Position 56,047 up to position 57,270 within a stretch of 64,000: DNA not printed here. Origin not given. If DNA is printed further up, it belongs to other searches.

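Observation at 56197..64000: Mycobacterium-like polyprenyl-phospho-pentose module: DPPR-synthase homolog + two GT-C transferases + methyltransferases + GT4 + PAP2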

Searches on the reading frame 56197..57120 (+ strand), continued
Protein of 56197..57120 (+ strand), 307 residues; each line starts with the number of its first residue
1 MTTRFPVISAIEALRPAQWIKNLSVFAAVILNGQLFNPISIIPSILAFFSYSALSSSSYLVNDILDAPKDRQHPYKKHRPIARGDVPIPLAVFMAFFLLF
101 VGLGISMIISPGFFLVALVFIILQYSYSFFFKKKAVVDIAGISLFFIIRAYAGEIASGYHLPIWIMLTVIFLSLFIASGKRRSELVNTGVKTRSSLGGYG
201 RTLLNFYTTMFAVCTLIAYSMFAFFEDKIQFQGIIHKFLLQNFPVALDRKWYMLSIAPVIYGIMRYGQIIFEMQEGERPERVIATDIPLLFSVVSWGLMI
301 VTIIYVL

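Call 65: search_dna_similar(query=window:56197-57120:+, collection=phages, mode=protein, max_evalue=0.00001, max_rows=15)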
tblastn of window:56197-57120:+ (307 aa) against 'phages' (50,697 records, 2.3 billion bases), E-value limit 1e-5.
Records with a match: 1; places in all: 1; records where one place covers at least 80% of the query: 1.
Best place of each record, by identity: <60% 1.
By first word of the organism name: Bacteriophage 1.
By host as written in the record: - 1.
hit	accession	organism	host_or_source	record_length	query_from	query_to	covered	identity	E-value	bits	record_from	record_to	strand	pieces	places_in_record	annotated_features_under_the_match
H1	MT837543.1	Bacteriophage sp.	human fecal samples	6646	9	306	97%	28.4%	6e-23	104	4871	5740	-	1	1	record has no annotation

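Call 66: search_dna_similar(query=window:56197-57120:+, collection=plasmids, mode=protein, max_evalue=0.00001, max_rows=25)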
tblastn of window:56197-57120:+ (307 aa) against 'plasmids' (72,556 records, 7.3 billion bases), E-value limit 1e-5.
Records with a match: 97; places in all: 97; records where one place covers at least 80% of the query: 19.
Best place of each record, by identity: <60% 97.
By first word of the organism name: Rhizobium 36; Sinorhizobium 5; Sphingomonadaceae 3; Vibrio 3; Salipiger 3; Cereibacter 3; Burkholderia 3; Streptomyces 2; Lactococcus 2; Natronococcus 2; and 29 more.
By predicted mobility (MOB-suite, as given by PLSDB): non-mobilizable 67; conjugative 21; mobilizable 9.
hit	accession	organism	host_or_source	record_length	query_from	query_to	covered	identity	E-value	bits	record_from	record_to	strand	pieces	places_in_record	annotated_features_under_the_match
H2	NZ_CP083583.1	Kovacikia minuta CCNUW1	cell culture,fresh water lake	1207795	11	304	96%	35.7%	7e-32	132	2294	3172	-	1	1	record has no annotation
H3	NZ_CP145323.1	Rhodococcus ruber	-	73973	11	296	93%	36.7%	6e-35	141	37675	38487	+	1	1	decaprenyl-phosphate phosphoribosyltransferase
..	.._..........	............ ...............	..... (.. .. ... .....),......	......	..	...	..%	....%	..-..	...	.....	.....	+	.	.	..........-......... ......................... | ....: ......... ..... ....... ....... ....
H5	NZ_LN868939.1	Nocardia farcinica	not known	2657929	11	296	93%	34.7%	5e-34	138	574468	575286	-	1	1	none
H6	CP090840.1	Streptomyces viridifaciens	Whole organism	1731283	15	297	92%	32.4%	8e-27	117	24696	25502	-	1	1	decaprenyl-phosphate phosphoribosyltransferase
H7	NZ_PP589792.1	Lactococcus sp.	Bacterial culture,Dairy environment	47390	11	307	97%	29.8%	7e-26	114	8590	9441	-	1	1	decaprenyl-phosphate phosphoribosyltransferase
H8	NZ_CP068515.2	Lactococcus cremoris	Whole organism,Dairy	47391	11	307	97%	29.8%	7e-26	114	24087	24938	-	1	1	decaprenyl-phosphate phosphoribosyltransferase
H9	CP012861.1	Persicobacter sp. JZB09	cell culture,soil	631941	9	306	97%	28.7%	3e-22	103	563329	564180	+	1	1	record has no annotation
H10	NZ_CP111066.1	Chondrinema litorale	Seaweed,red alga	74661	7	305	97%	28.5%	4e-24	109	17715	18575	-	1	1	decaprenyl-phosphate phosphoribosyltransferase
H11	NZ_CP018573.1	Marivivens sp. JLT3646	cell culture,shallow-sea hydrothermal ...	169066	14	305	95%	28.9%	5e-27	118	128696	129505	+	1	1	decaprenyl-phosphate phosphoribosyltransferase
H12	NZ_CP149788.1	Haloterrigena sp. KLK7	cell culture,salt lake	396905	11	305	96%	28.3%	1e-28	122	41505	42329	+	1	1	decaprenyl-phosphate phosphoribosyltransferase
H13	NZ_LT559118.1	Nonomuraea gerenzanensis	-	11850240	2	306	99%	27.1%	9e-23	105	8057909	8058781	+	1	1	none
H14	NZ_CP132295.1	Natronococcus sp. AD-5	cell culture,sediment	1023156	11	305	96%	27.9%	2e-32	134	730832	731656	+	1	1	record has no annotation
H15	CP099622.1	Sphingomonadaceae bacterium OTU29THOMA1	Arabidopsis thaliana,pure culture,leaf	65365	2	275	89%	29.7%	9e-21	100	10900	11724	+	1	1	UbiA family prenyltransferase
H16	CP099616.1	Sphingomonadaceae bacterium OTU29LAMAA1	Arabidopsis thaliana,pure culture,leaf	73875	2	275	89%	29.7%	9e-21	100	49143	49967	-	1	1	UbiA family prenyltransferase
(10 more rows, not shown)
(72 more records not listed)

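Call 67: get_annotated_region(hit=H3, flank=12000)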
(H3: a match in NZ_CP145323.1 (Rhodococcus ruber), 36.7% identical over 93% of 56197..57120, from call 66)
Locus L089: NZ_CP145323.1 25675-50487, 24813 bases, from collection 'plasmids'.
description: Rhodococcus ruber strain MSA14 plasmid pmega_4, complete sequence
organism: Rhodococcus ruber (NCBI taxid 1830)
taxonomy: Bacteria; Actinomycetota; Actinomycetes; Mycobacteriales; Nocardiaceae; Rhodococcus; Rhodococcus ruber
host: -; source: -; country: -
typing (MOB-suite, as given by PLSDB): non-mobilizable
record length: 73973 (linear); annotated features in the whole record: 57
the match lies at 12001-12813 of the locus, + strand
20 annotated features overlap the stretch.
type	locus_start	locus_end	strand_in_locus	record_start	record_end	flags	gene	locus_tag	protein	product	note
CDS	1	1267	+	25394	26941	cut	-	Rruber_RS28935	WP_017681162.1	SpoIID/LytB domain-containing protein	GO:0008150 - biological_process [Evidence IEA]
CDS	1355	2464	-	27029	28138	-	-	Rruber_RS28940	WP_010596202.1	glycosyltransferase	-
CDS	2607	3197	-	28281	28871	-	-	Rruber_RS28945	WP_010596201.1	PadR family transcriptional regulator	-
CDS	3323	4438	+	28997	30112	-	-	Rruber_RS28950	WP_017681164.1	aromatic ring-hydroxylating dioxygenase subunit alpha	-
CDS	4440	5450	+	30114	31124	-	-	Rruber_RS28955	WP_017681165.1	PDR/VanB family oxidoreductase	-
CDS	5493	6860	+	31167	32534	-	-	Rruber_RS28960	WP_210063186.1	MFS transporter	GO:0055085 - transmembrane transport [Evidence IEA]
CDS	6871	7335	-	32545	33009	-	-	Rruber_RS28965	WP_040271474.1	DUF2231 domain-containing protein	-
CDS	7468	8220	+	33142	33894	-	-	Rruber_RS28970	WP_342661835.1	MerR family transcriptional regulator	GO:0006355 - regulation of DNA-templated transcription [Evidence IEA]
CDS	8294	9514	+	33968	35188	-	glf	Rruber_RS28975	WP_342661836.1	UDP-galactopyranose mutase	GO:0009273 - peptidoglycan-based cell wall biogenesis [Evidence IEA]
CDS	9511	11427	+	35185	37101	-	-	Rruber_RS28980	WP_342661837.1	glycosyltransferase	-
CDS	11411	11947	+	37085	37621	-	-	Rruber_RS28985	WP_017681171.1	phosphatase PAP2 family protein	-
CDS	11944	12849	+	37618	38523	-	-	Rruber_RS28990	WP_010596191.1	decaprenyl-phosphate phosphoribosyltransferase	-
CDS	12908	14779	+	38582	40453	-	zomB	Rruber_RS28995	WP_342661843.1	flagellar motor control protein ZomB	-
CDS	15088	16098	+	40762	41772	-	-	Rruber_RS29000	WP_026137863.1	alpha/beta hydrolase family protein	-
CDS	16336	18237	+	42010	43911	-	-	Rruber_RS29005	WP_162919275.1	alpha/beta hydrolase-fold protein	-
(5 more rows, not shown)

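Call 68: get_annotated_region(hit=H7, flank=8000)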
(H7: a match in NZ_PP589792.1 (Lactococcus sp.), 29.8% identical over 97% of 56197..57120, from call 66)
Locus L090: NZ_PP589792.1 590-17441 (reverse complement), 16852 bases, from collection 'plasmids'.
description: Lactococcus sp. strain LLF27 plasmid pLLF27D, complete sequence
organism: Lactococcus sp. (NCBI taxid 44273)
taxonomy: Bacteria; Bacillota; Bacilli; Lactobacillales; Streptococcaceae; Lactococcus; Lactococcus sp.
host: -; source: Bacterial culture,Dairy environment; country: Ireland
typing (MOB-suite, as given by PLSDB): mobilizable; replicon rep_cluster_414,rep_cluster_656; relaxase MOBP,MOB_Unknown
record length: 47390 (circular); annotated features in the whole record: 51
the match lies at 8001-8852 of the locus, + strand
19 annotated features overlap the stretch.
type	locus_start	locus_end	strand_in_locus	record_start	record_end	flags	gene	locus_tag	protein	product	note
CDS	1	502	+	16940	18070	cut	-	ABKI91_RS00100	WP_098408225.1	glycoside hydrolase family 99-like domain-containing protein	-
CDS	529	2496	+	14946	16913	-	-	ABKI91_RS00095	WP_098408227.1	capsular polysaccharide synthesis protein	-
CDS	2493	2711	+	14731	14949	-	-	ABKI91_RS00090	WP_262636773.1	hypothetical protein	-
CDS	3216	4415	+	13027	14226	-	-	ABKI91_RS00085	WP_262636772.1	O-antigen ligase family protein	-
CDS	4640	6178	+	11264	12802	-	-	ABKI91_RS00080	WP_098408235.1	oligosaccharide flippase family protein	-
CDS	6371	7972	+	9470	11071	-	-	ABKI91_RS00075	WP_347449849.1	hypothetical protein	-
CDS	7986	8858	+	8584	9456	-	-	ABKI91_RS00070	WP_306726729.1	decaprenyl-phosphate phosphoribosyltransferase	-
CDS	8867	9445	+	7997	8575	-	-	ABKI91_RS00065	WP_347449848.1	HAD-IB family phosphatase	GO:0008152 - metabolic process [Evidence IEA]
CDS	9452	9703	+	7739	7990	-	-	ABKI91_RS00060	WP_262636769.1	GtrA family protein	GO:0000271 - polysaccharide biosynthetic process [Evidence IEA]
CDS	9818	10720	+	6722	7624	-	-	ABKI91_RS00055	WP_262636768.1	phosphodiester glycosidase family protein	-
CDS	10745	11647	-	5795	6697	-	-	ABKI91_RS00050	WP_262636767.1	LCP family protein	-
CDS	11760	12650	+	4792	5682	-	-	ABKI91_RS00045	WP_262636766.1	IS982-like element IS982B family transposase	GO:0006313 - DNA transposition [Evidence IEA]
CDS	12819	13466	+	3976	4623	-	pcp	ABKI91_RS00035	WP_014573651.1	pyroglutamyl-peptidase I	GO:0030163 - protein catabolic process [Evidence IEA]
CDS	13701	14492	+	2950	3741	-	-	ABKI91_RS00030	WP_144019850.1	Type 1 glutamine amidotransferase-like domain-containing protein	GO:0006508 - proteolysis [Evidence IEA]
CDS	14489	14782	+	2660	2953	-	-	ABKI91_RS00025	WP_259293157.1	hypothetical protein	-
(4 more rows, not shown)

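Call 76: get_annotated_region(hit=H12, flank=8000)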
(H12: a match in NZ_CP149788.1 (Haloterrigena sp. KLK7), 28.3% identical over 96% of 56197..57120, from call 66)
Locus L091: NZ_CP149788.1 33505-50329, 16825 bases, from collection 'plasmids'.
description: Haloterrigena sp. KLK7 plasmid unnamed1, complete sequence
organism: Haloterrigena sp. KLK7 (NCBI taxid 3132747)
taxonomy: Archaea; Euryarchaeota; Halobacteria; Halobacteriales; Natrialbaceae; Haloterrigena; Haloterrigena sp. KLK7
host: -; source: cell culture,salt lake; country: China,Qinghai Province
typing (MOB-suite, as given by PLSDB): non-mobilizable
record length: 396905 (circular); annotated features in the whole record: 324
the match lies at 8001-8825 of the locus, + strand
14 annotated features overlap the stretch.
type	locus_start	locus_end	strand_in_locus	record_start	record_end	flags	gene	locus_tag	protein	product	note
CDS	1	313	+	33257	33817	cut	-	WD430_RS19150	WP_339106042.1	hypothetical protein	-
CDS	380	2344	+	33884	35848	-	-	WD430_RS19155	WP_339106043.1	ATP-binding protein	-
CDS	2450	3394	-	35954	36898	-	-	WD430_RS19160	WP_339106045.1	DMT family transporter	GO:0055085 - transmembrane transport [Evidence IEA]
CDS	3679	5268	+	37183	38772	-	-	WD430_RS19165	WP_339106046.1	glycosyltransferase family 39 protein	-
CDS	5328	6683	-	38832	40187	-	-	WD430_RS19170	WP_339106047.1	DolP-mannose mannosyltransferase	GO:0035269 - protein O-linked mannosylation [Evidence IEA]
CDS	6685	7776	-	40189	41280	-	-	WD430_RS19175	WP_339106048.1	NAD-dependent epimerase/dehydratase family protein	-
CDS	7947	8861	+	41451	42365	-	-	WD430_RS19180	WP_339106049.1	decaprenyl-phosphate phosphoribosyltransferase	-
CDS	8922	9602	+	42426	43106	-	-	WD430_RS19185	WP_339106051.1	PHP domain-containing protein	-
CDS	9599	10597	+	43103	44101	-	-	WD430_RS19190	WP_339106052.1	lysylphosphatidylglycerol synthase transmembrane domain-containing protein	-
CDS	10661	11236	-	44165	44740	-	-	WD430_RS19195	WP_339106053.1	DoxX family protein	-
CDS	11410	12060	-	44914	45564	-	-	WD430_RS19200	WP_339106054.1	hypothetical protein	-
CDS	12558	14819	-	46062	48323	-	-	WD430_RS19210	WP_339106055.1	AAA domain-containing protein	-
CDS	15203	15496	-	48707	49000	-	-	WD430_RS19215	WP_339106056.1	hypothetical protein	-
CDS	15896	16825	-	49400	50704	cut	-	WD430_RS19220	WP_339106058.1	dicarboxylate/amino acid:cation symporter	-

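Call 77: get_annotated_region(hit=H10, flank=8000)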
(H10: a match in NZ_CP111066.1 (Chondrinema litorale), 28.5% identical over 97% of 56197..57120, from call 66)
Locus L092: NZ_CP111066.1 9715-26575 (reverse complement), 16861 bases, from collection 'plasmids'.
description: Chondrinema litorale strain WSW3-B12 plasmid unnamed24, complete sequence
organism: Chondrinema litorale (NCBI taxid 2994555)
taxonomy: Bacteria; Bacteroidota; Cytophagia; Cytophagales; Flammeovirgaceae; Chondrinema; Chondrinema litorale
host: -; source: Seaweed,red alga; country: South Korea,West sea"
typing (MOB-suite, as given by PLSDB): non-mobilizable
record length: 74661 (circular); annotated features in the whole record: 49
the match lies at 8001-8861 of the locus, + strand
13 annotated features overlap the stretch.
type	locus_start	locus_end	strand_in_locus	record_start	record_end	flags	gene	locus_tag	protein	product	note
CDS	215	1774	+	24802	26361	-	-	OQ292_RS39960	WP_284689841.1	hypothetical protein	-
CDS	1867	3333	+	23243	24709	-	-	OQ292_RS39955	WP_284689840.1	DUF2723 domain-containing protein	-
CDS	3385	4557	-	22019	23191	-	-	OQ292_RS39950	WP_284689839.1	IS3 family transposase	-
CDS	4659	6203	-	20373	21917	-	-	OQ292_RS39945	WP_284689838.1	glycosyltransferase family 39 protein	-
CDS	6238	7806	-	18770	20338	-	-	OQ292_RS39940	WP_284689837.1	hypothetical protein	-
CDS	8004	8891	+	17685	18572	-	-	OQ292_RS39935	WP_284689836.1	decaprenyl-phosphate phosphoribosyltransferase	-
CDS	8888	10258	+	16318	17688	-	-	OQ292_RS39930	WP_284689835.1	FAD-binding oxidoreductase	-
CDS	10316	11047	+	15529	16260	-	-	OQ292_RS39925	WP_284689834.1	SDR family oxidoreductase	-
CDS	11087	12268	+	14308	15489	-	-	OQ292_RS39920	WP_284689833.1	acyltransferase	-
CDS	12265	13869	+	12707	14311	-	-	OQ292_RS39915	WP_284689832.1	glycosyltransferase family 39 protein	-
CDS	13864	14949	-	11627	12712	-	-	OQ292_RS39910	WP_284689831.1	acyltransferase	-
CDS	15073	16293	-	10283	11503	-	-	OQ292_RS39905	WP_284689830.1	hypothetical protein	-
CDS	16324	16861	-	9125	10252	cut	-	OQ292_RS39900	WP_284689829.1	hypothetical protein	-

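Call 79: list_cluster_members(proteins=[window:56197-57120:+, L001:7638-8210:+, L001:8251-10329:+, window:60890-61558:-, window:61560-62465:-, window:62434-63501:-, window:54970-56193:+, window:53681-54973:+, window:60559-60900:-])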
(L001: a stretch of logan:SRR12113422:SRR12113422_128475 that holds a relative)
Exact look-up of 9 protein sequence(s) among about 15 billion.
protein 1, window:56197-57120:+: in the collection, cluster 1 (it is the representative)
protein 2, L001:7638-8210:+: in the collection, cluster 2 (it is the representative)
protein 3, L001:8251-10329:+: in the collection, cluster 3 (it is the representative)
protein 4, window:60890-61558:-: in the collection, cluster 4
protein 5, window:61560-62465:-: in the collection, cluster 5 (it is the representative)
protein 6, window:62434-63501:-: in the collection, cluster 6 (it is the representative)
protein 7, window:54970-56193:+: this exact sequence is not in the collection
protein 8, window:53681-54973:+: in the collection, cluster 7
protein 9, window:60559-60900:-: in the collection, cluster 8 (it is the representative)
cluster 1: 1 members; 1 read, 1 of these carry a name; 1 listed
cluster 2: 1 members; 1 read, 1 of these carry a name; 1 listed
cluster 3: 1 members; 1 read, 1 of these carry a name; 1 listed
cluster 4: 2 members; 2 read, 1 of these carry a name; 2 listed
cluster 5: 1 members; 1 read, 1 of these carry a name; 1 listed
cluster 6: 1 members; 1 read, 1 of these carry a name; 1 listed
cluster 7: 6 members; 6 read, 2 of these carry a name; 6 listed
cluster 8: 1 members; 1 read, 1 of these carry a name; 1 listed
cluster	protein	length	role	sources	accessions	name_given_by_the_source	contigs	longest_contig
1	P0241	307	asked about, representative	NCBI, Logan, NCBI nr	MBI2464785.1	decaprenyl-phosphate phosphoribosyltransferase [Candidatus Shapirobacteria bacterium]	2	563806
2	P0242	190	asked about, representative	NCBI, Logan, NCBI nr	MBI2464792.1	phosphatase PAP2 family protein [Candidatus Shapirobacteria bacterium]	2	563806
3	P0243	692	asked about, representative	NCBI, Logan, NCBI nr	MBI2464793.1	hypothetical protein HYV64_01505 [Candidatus Shapirobacteria bacterium] | hypothetical protein [Candidatus Shapirobacteria bacterium]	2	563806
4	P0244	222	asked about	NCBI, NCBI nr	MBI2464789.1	FkbM family methyltransferase [Candidatus Shapirobacteria bacterium]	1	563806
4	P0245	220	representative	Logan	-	-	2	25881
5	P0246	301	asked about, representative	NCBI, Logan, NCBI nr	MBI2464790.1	ORF6N domain-containing protein [Candidatus Shapirobacteria bacterium]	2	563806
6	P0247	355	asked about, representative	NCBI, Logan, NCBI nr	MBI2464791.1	glycosyltransferase family 4 protein [Candidatus Shapirobacteria bacterium]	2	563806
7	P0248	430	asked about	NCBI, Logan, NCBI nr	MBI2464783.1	hypothetical protein HYV64_01455 [Candidatus Shapirobacteria bacterium] | hypothetical protein [Candidatus Shapirobacteria bacterium]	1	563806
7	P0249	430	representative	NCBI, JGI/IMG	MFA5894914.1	MAG: Ig-like domain-containing protein [Candidatus Shapirobacteria bacterium] | hypothetical protein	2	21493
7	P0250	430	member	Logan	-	-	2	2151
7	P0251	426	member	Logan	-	-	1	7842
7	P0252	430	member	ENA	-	-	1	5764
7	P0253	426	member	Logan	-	-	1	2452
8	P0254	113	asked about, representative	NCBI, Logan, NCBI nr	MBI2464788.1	methyltransferase domain-containing protein [Candidatus Shapirobacteria bacterium]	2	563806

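Call 88: search_dna_similar(query=L001:8251-10329:+, collection=plasmids, mode=protein, max_evalue=0.00001, max_rows=20)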
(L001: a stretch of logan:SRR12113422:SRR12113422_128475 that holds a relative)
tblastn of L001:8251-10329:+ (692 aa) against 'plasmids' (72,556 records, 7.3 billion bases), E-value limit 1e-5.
Records with a match: 2; places in all: 2; records where one place covers at least 80% of the query: 1.
Best place of each record, by identity: <60% 2.
By first word of the organism name: Pseudobutyrivibrio 1; Halarchaeum 1.
By predicted mobility (MOB-suite, as given by PLSDB): non-mobilizable 2.
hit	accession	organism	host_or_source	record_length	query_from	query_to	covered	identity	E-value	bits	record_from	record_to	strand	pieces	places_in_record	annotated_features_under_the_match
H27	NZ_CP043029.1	Pseudobutyrivibrio xylanivorans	Bovine,rumen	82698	8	676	97%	30.0%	4e-73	265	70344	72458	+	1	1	DUF2298 domain-containing protein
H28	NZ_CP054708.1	Halarchaeum sp. CBA1220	solar salt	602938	476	691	31%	29.9%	2e-14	85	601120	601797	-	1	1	none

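Call 90: get_annotated_region(hit=H27, flank=9000)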
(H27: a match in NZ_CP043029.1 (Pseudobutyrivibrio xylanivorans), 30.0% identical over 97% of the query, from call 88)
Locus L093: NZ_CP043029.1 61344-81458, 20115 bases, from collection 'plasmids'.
description: Pseudobutyrivibrio xylanivorans strain MA3014 plasmid pNP95, complete sequence
organism: Pseudobutyrivibrio xylanivorans (NCBI taxid 185007)
taxonomy: Bacteria; Bacillota; Clostridia; Lachnospirales; Lachnospiraceae; Pseudobutyrivibrio; Pseudobutyrivibrio xylanivorans
host: -; source: Bovine,rumen; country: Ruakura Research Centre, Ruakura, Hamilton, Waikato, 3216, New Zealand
typing (MOB-suite, as given by PLSDB): non-mobilizable
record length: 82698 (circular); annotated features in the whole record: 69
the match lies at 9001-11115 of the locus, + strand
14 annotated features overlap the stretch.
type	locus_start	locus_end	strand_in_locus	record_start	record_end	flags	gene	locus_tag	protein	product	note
CDS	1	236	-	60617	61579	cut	-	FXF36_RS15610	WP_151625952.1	glycosyltransferase family 2 protein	-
CDS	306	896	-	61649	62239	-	-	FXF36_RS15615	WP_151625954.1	hypothetical protein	-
CDS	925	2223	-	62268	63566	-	-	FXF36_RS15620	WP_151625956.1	DegT/DnrJ/EryC1/StrS family aminotransferase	-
CDS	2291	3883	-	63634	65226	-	-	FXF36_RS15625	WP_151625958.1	glucosyltransferase domain-containing protein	-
CDS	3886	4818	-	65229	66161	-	-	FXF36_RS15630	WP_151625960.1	glycosyltransferase family 2 protein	-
CDS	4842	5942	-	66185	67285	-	-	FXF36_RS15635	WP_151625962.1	hypothetical protein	-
CDS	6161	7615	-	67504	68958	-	-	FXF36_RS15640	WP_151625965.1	O-antigen ligase family protein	-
CDS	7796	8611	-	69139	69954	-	-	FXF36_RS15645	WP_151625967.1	hypothetical protein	-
CDS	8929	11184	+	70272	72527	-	-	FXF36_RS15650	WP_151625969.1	DUF2298 domain-containing protein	-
CDS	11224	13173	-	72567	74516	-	-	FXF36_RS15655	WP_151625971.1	nucleoside-diphosphate sugar epimerase/dehydratase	GO:0000271 - polysaccharide biosynthetic process [Evidence IEA]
CDS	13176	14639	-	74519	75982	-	-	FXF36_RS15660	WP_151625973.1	hypothetical protein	-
CDS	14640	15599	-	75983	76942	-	-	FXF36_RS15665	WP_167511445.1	hypothetical protein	-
CDS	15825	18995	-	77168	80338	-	-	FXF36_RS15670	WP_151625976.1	EAL domain-containing protein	-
CDS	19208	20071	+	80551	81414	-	-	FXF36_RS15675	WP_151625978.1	diguanylate cyclase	GO:0009966 - regulation of signal transduction [Evidence IEA]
